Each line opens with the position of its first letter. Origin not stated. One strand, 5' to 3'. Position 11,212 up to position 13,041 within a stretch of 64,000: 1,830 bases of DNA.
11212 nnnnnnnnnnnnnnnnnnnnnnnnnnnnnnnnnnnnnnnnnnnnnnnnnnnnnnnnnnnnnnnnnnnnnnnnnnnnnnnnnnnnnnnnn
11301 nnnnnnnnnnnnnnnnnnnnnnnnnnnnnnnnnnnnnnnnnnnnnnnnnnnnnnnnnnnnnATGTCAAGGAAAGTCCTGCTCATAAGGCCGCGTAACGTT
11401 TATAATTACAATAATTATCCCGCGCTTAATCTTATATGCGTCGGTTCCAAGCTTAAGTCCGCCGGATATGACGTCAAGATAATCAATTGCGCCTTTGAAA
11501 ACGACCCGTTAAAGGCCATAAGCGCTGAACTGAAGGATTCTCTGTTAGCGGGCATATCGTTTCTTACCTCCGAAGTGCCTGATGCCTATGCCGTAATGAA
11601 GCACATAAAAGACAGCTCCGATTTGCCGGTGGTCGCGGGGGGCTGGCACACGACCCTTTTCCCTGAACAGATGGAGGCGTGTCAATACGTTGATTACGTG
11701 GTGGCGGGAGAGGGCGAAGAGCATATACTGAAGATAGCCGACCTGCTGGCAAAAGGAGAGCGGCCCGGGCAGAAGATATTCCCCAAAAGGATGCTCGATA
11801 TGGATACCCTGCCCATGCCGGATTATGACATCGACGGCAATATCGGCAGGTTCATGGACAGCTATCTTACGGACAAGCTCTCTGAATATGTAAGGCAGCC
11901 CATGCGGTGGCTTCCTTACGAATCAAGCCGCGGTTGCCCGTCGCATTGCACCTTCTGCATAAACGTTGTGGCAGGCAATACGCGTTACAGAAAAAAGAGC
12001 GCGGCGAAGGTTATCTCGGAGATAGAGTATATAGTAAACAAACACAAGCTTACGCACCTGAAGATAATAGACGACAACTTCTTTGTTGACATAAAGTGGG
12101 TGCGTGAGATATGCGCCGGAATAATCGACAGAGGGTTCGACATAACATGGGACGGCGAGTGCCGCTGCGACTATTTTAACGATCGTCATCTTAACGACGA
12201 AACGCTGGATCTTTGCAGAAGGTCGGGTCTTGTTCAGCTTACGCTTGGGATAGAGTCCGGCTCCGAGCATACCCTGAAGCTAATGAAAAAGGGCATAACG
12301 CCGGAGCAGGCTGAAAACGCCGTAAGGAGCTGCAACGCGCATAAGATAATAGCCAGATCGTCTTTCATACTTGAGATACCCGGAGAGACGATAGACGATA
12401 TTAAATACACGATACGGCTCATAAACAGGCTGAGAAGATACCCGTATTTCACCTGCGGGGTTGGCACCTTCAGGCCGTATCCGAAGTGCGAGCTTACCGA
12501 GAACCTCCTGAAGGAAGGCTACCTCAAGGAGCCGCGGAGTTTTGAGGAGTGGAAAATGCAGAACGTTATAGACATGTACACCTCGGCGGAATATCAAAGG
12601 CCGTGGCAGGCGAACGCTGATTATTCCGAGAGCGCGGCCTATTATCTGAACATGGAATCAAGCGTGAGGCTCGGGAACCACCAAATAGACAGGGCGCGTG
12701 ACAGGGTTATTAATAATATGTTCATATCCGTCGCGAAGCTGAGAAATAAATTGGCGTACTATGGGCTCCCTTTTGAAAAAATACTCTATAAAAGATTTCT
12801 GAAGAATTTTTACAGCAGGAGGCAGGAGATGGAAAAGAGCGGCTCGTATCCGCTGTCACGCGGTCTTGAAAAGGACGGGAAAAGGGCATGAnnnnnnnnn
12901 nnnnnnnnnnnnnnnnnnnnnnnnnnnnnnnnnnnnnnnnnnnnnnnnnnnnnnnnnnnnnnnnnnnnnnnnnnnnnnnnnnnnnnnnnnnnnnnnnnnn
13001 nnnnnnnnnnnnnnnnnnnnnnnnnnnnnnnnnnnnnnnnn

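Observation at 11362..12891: Cobalamin-dependent radical SAM enzyme immediately downstream of pseB and pseC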

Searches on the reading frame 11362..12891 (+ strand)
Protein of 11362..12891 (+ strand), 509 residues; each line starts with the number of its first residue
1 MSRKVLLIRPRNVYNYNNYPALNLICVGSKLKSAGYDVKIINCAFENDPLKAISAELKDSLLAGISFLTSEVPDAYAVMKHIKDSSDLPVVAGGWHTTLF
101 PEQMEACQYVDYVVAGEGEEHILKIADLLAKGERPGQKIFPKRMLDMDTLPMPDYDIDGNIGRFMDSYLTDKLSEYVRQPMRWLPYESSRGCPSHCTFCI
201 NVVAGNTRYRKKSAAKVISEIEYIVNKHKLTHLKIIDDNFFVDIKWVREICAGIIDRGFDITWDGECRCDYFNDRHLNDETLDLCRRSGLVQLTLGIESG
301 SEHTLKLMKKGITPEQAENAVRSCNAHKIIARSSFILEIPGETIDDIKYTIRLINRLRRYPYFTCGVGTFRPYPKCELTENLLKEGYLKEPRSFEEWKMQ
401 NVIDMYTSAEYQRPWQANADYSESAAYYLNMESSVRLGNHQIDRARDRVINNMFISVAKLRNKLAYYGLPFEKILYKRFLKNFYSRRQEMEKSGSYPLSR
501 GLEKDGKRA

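Call 4: search_protein_families(library=pfam, proteins=[window:11362-12891:+], max_evalue=0.001)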
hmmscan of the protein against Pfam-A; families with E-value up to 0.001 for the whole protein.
window:11362-12891:+ (509 aa): 3 families
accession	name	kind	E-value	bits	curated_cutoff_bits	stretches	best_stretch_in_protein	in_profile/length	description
PF04055.27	Radical_SAM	-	1.8e-17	64.5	29.5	1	187-354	2-166/166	Radical SAM superfamily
PF02310.24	B12-binding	-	1.7e-12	47.7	32.1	1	18-121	11-116/121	B12 binding domain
PF19864.5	Radical_SAM_N2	-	0.00083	19.3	29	0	87-135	85-131/151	Radical SAM proteins, N-terminal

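Call 5: search_protein_families(library=ncbifam, proteins=[window:11362-12891:+], max_evalue=0.001)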
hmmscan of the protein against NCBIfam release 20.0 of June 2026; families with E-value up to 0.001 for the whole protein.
window:11362-12891:+ (509 aa): 24 families
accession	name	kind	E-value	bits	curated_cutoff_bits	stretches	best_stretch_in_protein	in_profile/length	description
TIGR02026.1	BchE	equivalog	6.8e-37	127.5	481.35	1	18-354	19-362/497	magnesium-protoporphyrin IX monomethyl ester anaerobic oxidative cyclase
TIGR04072.2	rSAM_ladder_B12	equivalog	2.4e-35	122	360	1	73-393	84-383/443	lipid biosynthesis B12-binding/radical SAM protein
TIGR03471.1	HpnJ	equivalog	1.2e-31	110.2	577.6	1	173-392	189-397/472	hopanoid biosynthesis associated radical SAM protein HpnJ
TIGR03975.1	rSAM_ocin_1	subfamily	7.2e-30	104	281.85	1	101-357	173-430/606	RiPP maturation radical SAM C-methyltransferase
TIGR04479.1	bcpD_PhpK_rSAM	subfamily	2e-28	99.1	600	1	14-357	65-409/504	PhpK family radical SAM P-methyltransferase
NF050148.1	rSAM_ApyD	equivalog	1.4e-27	96.4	750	1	78-365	93-374/645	RiPP biosynthesis radical SAM protein ApyD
TIGR04013.1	B12_SAM_MJ_1487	hypoth_equivalog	1.6e-27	96.4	251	2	52-236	37-203/382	TIGR04013 family B12-binding domain/radical SAM domain-containing protein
NF038361.1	rSAM_Sden_1168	equivalog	2.4e-26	92.4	575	1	70-387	152-478/560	Sden_1168 family B12-binding radical SAM P-methyltransferase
TIGR04385.1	B12_rSAM_cofa1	equivalog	2.9e-24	86.1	450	1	23-358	22-365/438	B12 lower ligand biosynthesis radical SAM protein BzaD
TIGR04014.1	B12_SAM_MJ_0865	equivalog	4.5e-23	81.7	360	1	25-384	15-360/434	methyl-coenzyme M reductase glutamine C-methyltransferase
NF040542.1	rSAM_RCCLKC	equivalog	7e-19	68.3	450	1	19-349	11-342/423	arsinothricin biosynthesis radical SAM protein ArsL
TIGR04367.1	HpnR_B12_rSAM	equivalog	1.8e-17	63.1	650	1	20-324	21-320/490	hopanoid C-3 methylase HpnR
TIGR04295.1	B12_rSAM_oligo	hypoth_equivalog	2.6e-14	52.8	400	1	76-312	91-316/422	TIGR04295 family B12-binding domain-containing radical SAM protein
NF040546.1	rSAM_CUAEP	equivalog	8.2e-13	47.8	500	1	21-355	13-339/468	CUAEP/CCAEP-tail radical SAM (seleno)protein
TIGR04428.1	B12_rSAM_trp_MT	equivalog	1.5e-12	46.7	500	2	190-356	223-397/558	tryptophan 2-C-methyltransferase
NF033712.0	B12_rSAM_KedN5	subfamily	6.7e-08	31.2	700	1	187-345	199-358/624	KedN5 family methylcobalamin-dependent radical SAM C-methyltransferase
NF033070.1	rSAM_AprD4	equivalog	5e-06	25.7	500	1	187-390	200-398/456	AprD4 family radical SAM diol-dehydratase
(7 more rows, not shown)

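Call 8: find_homologous_proteins(query=window:11362-12888:+, max_evalue=1e-10)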
Query window:11362-12888:+ (509 aa): 1046 proteins with E <= 1e-10 among 8000 candidates; the best 120 are listed.
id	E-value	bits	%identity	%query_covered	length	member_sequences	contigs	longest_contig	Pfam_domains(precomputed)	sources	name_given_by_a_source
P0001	0.0e+0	1082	90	100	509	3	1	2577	PF04055.28,PF02310.25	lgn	-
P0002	7.1e-289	977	82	100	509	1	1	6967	PF04055.28,PF02310.25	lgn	-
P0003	9.6e-270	913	79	98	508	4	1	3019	PF04055.28,PF02310.25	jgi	-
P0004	3.4e-261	885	73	98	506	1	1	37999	PF04055.28,PF19864.6,PF02310.25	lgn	-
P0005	1.8e-260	883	74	98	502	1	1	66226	PF04055.28,PF02310.25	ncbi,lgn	-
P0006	1.9e-260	883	73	98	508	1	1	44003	PF04055.28,PF19864.6,PF02310.25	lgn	-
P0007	2.2e-260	883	76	98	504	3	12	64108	PF04055.28,PF19864.6,PF02310.25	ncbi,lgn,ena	-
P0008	6.7e-260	881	74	100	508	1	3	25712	PF04055.28,PF19864.6,PF02310.25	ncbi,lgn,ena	-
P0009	3.0e-258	876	74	98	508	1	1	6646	PF04055.28,PF19864.6,PF02310.25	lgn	-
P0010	3.1e-258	875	75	98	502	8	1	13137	PF04055.28,PF02310.25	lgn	-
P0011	4.1e-258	875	74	99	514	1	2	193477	PF04055.28,PF19864.6,PF02310.25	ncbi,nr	ncbi:MAG: B12-binding domain-containing radical SAM protein [Nitrospirae bacterium]|nr:B12-binding d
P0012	5.0e-258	875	75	98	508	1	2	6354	PF04055.28,PF19864.6,PF02310.25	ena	-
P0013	1.7e-257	873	74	98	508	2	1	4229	PF04055.28,PF19864.6,PF02310.25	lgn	-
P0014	1.8e-257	873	73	100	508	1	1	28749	PF04055.28,PF19864.6,PF02310.25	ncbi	-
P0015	1.1e-256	870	73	100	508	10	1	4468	PF04055.28,PF19864.6,PF02310.25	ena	-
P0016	6.4e-256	868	73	98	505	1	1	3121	PF04055.28,PF19864.6,PF02310.25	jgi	jgi:radical SAM superfamily enzyme YgiQ (UPF0313 family)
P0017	9.8e-256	867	74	98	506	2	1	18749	PF04055.28,PF02310.25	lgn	-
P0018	1.1e-255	867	73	98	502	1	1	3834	PF04055.28,PF19864.6,PF02310.25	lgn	-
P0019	2.5e-255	866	73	98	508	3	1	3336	PF04055.28,PF02310.25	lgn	-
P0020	4.0e-255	865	73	100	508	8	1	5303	PF04055.28,PF02310.25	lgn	-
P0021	5.7e-255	865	72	100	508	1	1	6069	PF04055.28,PF19864.6,PF02310.25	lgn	-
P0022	6.0e-255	865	73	100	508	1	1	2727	PF04055.28,PF02310.25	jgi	-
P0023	2.1e-254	863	73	99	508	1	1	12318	PF04055.28,PF02310.25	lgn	-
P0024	4.7e-254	862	72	98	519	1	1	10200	PF04055.28,PF19864.6,PF02310.25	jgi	-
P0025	5.1e-254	862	73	98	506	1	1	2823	PF04055.28,PF19864.6,PF02310.25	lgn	-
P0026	6.3e-254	861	73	98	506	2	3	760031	PF04055.28,PF19864.6,PF02310.25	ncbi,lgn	-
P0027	6.5e-254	861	71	98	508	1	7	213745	PF04055.28,PF02310.25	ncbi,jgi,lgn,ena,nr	ncbi:MAG: B12-binding domain-containing radical SAM protein [Nitrospirae bacterium]|nr:B12-binding d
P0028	9.3e-254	861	73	100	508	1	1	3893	PF04055.28,PF19864.6,PF02310.25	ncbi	ncbi:MAG: radical SAM protein [Thermodesulfobacteriota bacterium]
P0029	2.8e-253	859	72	98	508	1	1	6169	PF04055.28,PF19864.6,PF02310.25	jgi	jgi:radical SAM superfamily enzyme YgiQ (UPF0313 family)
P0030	1.0e-252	857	72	100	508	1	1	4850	PF04055.28,PF02310.25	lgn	-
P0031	4.2e-252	855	72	100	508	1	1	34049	PF04055.28,PF02310.25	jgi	-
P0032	2.8e-251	853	74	96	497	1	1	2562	PF04055.28,PF02310.25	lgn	-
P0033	3.0e-251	852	72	100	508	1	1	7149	PF04055.28,PF02310.25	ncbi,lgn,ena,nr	ncbi:MAG TPA: hypothetical protein DD713_05485 [Nitrospiraceae bacterium]|nr:hypothetical protein [N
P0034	7.4e-251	851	73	98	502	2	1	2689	PF04055.28,PF02310.25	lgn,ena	-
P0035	1.0e-250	851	73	98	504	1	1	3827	PF04055.28,PF19864.6,PF02310.25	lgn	-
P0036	2.0e-250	850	72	98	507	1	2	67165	PF04055.28,PF02310.25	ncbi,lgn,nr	ncbi:MAG: radical SAM protein [Syntrophorhabdaceae bacterium]|nr:radical SAM protein [Syntrophorhabd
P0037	3.2e-250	849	71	100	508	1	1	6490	PF04055.28,PF02310.25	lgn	-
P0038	1.1e-249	847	72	98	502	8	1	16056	PF04055.28,PF02310.25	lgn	-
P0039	4.7e-249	845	72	99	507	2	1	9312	PF04055.28,PF19864.6,PF02310.25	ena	-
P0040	1.8e-248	843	71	98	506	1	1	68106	PF04055.28,PF19864.6,PF02310.25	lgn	-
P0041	2.2e-248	843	71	98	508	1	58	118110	PF04055.28,PF19864.6,PF02310.25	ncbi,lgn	-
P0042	2.4e-248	843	73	97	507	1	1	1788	PF04055.28,PF02310.25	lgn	-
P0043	2.7e-248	843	71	100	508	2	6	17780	PF04055.28,PF02310.25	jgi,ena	-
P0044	8.5e-248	841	70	100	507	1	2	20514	PF04055.28,PF19864.6,PF02310.25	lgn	-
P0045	7.2e-247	838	70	98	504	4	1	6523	PF04055.28,PF19864.6,PF02310.25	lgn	-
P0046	3.6e-246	836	71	98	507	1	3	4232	PF04055.28,PF02310.25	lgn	-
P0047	4.9e-246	835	71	98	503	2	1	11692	PF04055.28,PF02310.25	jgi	jgi:anaerobic magnesium-protoporphyrin IX monomethyl ester cyclase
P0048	6.8e-246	835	71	98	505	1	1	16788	PF04055.28,PF19864.6,PF02310.25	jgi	jgi:anaerobic magnesium-protoporphyrin IX monomethyl ester cyclase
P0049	2.8e-245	833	70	98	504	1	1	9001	PF04055.28,PF02310.25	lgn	-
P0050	1.7e-244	830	70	98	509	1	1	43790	PF04055.28,PF19864.6,PF02310.25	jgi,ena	-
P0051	1.8e-244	830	70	99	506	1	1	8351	PF04055.28,PF19864.6,PF02310.25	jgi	jgi:anaerobic magnesium-protoporphyrin IX monomethyl ester cyclase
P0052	1.9e-244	830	70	97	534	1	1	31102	PF04055.28,PF02310.25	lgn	-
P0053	2.1e-244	830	70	98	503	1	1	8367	PF04055.28,PF19864.6,PF02310.25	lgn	-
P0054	2.2e-244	830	69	99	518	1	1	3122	PF04055.28,PF19864.6,PF02310.25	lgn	-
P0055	1.8e-243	827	70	98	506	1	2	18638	PF04055.28,PF19864.6,PF02310.25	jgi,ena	jgi:anaerobic magnesium-protoporphyrin IX monomethyl ester cyclase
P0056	5.2e-243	825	70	98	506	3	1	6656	PF04055.28,PF19864.6,PF02310.25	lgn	-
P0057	5.5e-243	825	70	98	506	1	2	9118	PF04055.28,PF02310.25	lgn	-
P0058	5.8e-243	825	71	98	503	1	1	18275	PF04055.28,PF19864.6,PF02310.25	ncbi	-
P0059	6.6e-243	825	68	99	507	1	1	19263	PF04055.28,PF02310.25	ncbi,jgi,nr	ncbi:MAG: B12-binding domain-containing radical SAM protein [Candidatus Omnitrophica bacterium]|nr:B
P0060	1.3e-242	824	70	98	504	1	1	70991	PF04055.28,PF19864.6,PF02310.25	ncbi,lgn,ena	-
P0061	1.5e-242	824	68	99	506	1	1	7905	PF04055.28,PF19864.6,PF02310.25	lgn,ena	-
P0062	4.7e-241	819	71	98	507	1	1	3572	PF04055.28,PF02310.25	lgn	-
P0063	1.2e-239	814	69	98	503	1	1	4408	PF04055.28,PF19864.6,PF02310.25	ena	-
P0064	1.5e-239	814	69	99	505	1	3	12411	PF04055.28,PF19864.6,PF02310.25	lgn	-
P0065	1.7e-239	814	68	98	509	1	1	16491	PF04055.28,PF19864.6,PF02310.25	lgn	-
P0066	9.2e-239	811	69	98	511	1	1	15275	PF04055.28,PF02310.25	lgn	-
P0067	5.1e-237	806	67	97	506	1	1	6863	PF04055.28,PF02310.25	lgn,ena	-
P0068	1.2e-236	804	68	98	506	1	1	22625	PF04055.28,PF19864.6,PF02310.25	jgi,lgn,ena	-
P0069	2.2e-236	803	69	99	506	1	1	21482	PF04055.28,PF02310.25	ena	-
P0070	3.2e-236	803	66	98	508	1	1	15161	PF04055.28,PF19864.6,PF02310.25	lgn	-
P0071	3.9e-236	803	68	97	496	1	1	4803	PF04055.28,PF19864.6,PF02310.25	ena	-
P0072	1.2e-234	798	67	98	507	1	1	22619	PF04055.28,PF02310.25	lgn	-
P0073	1.6e-234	797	73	93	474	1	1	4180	PF04055.28,PF19864.6,PF02310.25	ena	-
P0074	2.5e-234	797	68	98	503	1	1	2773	PF04055.28,PF02310.25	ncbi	-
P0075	3.9e-234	796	67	99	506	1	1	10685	PF04055.28,PF19864.6,PF02310.25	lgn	-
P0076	5.7e-233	792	67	98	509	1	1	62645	PF04055.28,PF02310.25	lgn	-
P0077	1.2e-232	791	67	97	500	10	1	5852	PF04055.28,PF19864.6,PF02310.25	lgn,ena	-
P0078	2.0e-232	790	67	98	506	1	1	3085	PF04055.28,PF02310.25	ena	-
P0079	3.4e-232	790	67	96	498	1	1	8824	PF04055.28,PF19864.6,PF02310.25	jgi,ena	-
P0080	9.8e-231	785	66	97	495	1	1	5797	PF04055.28,PF19864.6,PF02310.25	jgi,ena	-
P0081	1.4e-230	784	68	98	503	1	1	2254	PF04055.28,PF02310.25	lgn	-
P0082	2.8e-230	783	70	92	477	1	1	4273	PF04055.28,PF02310.25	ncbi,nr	ncbi:MAG: B12-binding domain-containing radical SAM protein [ANME-2 cluster archaeon]|nr:B12-binding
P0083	8.5e-230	782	66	99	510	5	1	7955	PF04055.28,PF02310.25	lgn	-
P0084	1.1e-229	781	67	98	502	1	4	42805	PF04055.28,PF19864.6,PF02310.25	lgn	-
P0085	3.2e-229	780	66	98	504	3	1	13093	PF04055.28,PF02310.25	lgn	-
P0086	1.2e-228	778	66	97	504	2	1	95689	PF04055.28,PF02310.25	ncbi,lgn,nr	ncbi:MAG: B12-binding domain-containing radical SAM protein [Candidatus Saganbacteria bacterium]|nr:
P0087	2.6e-228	777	65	100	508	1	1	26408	PF04055.28,PF19864.6,PF02310.25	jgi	jgi:radical SAM superfamily enzyme YgiQ (UPF0313 family)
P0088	3.2e-228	777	66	98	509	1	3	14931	PF04055.28,PF02310.25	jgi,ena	-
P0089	4.8e-228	776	67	97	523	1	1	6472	PF04055.28,PF19864.6,PF02310.25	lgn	-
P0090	5.2e-228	776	67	97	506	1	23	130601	PF04055.28,PF02310.25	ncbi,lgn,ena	-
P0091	1.2e-227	775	67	97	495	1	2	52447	PF04055.28,PF02310.25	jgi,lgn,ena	-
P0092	1.7e-227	774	65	97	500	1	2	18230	PF04055.28,PF19864.6,PF02310.25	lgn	-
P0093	1.9e-227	774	66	100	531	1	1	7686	PF04055.28,PF19864.6,PF02310.25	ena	-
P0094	1.1e-226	771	66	95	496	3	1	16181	PF04055.28,PF02310.25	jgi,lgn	jgi:radical SAM superfamily enzyme YgiQ (UPF0313 family)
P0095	1.6e-226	771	70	92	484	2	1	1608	PF04055.28,PF02310.25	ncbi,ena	-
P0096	1.7e-226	771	65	99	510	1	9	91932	PF04055.28,PF19864.6,PF02310.25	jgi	-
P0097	1.8e-226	771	66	97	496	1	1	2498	PF04055.28,PF02310.25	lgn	-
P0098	8.5e-226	768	74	86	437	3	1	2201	PF04055.28,PF02310.25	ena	-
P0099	9.5e-226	768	65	99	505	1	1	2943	PF04055.28,PF02310.25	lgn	-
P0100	1.5e-225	768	65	98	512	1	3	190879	PF04055.28,PF02310.25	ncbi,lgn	-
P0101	1.8e-225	767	66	98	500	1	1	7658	PF04055.28,PF19864.6,PF02310.25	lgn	-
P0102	2.3e-225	767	65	97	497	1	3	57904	PF04055.28,PF19864.6,PF02310.25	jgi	-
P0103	3.8e-225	766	67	97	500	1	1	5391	PF04055.28,PF19864.6,PF02310.25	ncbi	-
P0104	5.4e-225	766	64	99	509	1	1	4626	PF04055.28,PF02310.25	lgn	-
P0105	8.0e-225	765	66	97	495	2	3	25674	PF04055.28,PF19864.6,PF02310.25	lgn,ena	-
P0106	9.6e-225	765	66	98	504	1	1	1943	PF04055.28,PF19864.6,PF02310.25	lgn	-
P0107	3.2e-224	763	66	95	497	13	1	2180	PF04055.28,PF02310.25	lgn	-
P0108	3.6e-224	763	65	98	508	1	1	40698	PF04055.28,PF19864.6,PF02310.25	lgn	-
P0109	7.5e-224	762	63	98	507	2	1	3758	PF04055.28,PF02310.25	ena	-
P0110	8.4e-224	762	67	95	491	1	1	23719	PF04055.28,PF02310.25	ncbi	ncbi:MAG: radical SAM protein [Candidatus Omnitrophota bacterium]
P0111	4.4e-223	760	65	96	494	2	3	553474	PF04055.28,PF19864.6,PF02310.25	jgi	jgi:anaerobic magnesium-protoporphyrin IX monomethyl ester cyclase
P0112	1.0e-222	758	63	99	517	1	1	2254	PF04055.28,PF02310.25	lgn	-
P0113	1.7e-221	754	65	96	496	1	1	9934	PF04055.28,PF19864.6,PF02310.25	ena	-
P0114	7.5e-221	752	64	97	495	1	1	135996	PF04055.28,PF02310.25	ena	-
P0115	1.2e-220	751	65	98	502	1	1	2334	PF04055.28,PF02310.25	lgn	-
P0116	3.3e-220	750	62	99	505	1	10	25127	PF04055.28,PF19864.6,PF02310.25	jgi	jgi:radical SAM superfamily enzyme YgiQ (UPF0313 family)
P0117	4.8e-220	750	63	99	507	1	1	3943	PF04055.28,PF19864.6,PF02310.25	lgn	-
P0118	3.5e-219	747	64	98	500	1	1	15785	PF04055.28,PF19864.6,PF02310.25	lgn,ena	-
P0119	6.0e-219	746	63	97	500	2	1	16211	PF04055.28,PF02310.25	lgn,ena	-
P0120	9.8e-219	745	62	98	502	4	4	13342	PF04055.28,PF02310.25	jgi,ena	jgi:radical SAM superfamily enzyme YgiQ (UPF0313 family)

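Call 10: find_encoding_contigs(protein=P0011, flank=10000, max_places=2)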
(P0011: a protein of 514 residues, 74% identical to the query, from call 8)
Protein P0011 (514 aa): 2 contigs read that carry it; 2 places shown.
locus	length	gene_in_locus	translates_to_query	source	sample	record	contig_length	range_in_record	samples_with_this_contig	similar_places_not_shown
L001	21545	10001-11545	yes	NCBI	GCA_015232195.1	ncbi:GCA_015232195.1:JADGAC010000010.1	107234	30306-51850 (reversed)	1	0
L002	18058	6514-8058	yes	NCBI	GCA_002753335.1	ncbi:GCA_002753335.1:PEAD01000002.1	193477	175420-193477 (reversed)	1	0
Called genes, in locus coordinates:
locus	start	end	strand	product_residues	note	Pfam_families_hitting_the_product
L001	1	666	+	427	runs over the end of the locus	PF01964:ThiC_Rad_SAM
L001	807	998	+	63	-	-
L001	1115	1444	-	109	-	PF05534:HicB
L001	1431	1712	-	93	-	PF07927:HicA_toxin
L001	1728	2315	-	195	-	PF01966:HD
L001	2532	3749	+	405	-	PF13173:AAA_14, PF13635:DUF4143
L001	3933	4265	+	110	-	PF13412:HTH_24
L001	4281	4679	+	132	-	PF01909:NTP_transf_2 (weak), PF18765:Polbeta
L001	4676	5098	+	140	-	PF01934:HepT-like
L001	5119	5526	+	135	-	PF18765:Polbeta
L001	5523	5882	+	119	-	PF01934:HepT-like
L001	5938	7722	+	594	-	PF00664:ABC_membrane (weak), PF00005:ABC_tran, PF02463:SMC_N (weak)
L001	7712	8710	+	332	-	PF00106:adh_short (weak), PF01073:3Beta_HSD, PF01370:Epimerase, PF02719:Polysacc_synt_2, PF04321:RmlD_sub_bind, PF05368:NmrA (weak), PF13460:NAD_binding_10, PF16363:GDP_Man_Dehyd, +2 more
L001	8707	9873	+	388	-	PF01041:DegT_DnrJ_EryC1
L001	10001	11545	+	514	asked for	PF02310:B12-binding, PF19864:Radical_SAM_N2 (faint), PF04055:Radical_SAM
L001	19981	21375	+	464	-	PF02310:B12-binding, PF04055:Radical_SAM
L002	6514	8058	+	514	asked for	PF02310:B12-binding, PF19864:Radical_SAM_N2 (faint), PF04055:Radical_SAM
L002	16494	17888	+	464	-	PF02310:B12-binding, PF04055:Radical_SAM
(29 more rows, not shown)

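Call 11: find_encoding_contigs(protein=P0086, flank=10000, max_places=2)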
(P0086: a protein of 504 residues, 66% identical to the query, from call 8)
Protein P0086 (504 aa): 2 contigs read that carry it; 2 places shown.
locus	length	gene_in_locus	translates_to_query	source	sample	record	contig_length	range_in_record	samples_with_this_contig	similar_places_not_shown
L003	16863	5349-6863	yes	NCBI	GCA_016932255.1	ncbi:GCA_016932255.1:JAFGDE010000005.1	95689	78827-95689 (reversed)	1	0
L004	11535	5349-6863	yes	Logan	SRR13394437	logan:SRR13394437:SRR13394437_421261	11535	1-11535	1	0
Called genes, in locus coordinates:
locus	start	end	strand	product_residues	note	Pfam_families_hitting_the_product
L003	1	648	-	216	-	PF01008:IF-2B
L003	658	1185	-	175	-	PF00156:Pribosyltran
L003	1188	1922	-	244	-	PF01048:PNP_UDP_1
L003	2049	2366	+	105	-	PF12728:HTH_17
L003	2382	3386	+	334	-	PF02563:Poly_export, PF10531:SLBB (weak), PF22461:SLBB_2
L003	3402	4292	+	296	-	PF02706:Wzz, PF13807:GNVR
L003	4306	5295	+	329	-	PF01370:Epimerase, PF02719:Polysacc_synt_2, PF04321:RmlD_sub_bind, PF05368:NmrA (weak), PF08659:KR, PF01073:3Beta_HSD, PF13460:NAD_binding_10, PF16363:GDP_Man_Dehyd, +2 more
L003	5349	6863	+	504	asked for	PF02310:B12-binding, PF04055:Radical_SAM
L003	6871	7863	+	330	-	PF01408:GFO_IDH_MocA, PF22725:GFO_IDH_MocA_C3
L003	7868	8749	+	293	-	PF02348:CTP_transf_3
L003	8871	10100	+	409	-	PF00202:Aminotran_3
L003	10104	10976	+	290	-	PF01073:3Beta_HSD, PF01370:Epimerase, PF04321:RmlD_sub_bind, PF13460:NAD_binding_10, PF16363:GDP_Man_Dehyd, PF02719:Polysacc_synt_2 (weak), PF07993:NAD_binding_4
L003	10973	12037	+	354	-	PF03102:NeuB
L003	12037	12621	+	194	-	PF13302:Acetyltransf_3, PF13420:Acetyltransf_4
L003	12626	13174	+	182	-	PF13302:Acetyltransf_3, PF13420:Acetyltransf_4, PF13523:Acetyltransf_8, PF00583:Acetyltransf_1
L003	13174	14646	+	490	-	PF01943:Polysacc_synt, PF13440:Polysacc_synt_3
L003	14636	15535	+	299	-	PF13489:Methyltransf_23, PF13847:Methyltransf_31, PF08241:Methyltransf_11, PF08242:Methyltransf_12, PF13649:Methyltransf_25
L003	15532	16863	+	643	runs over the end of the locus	-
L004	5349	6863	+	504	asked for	PF02310:B12-binding, PF04055:Radical_SAM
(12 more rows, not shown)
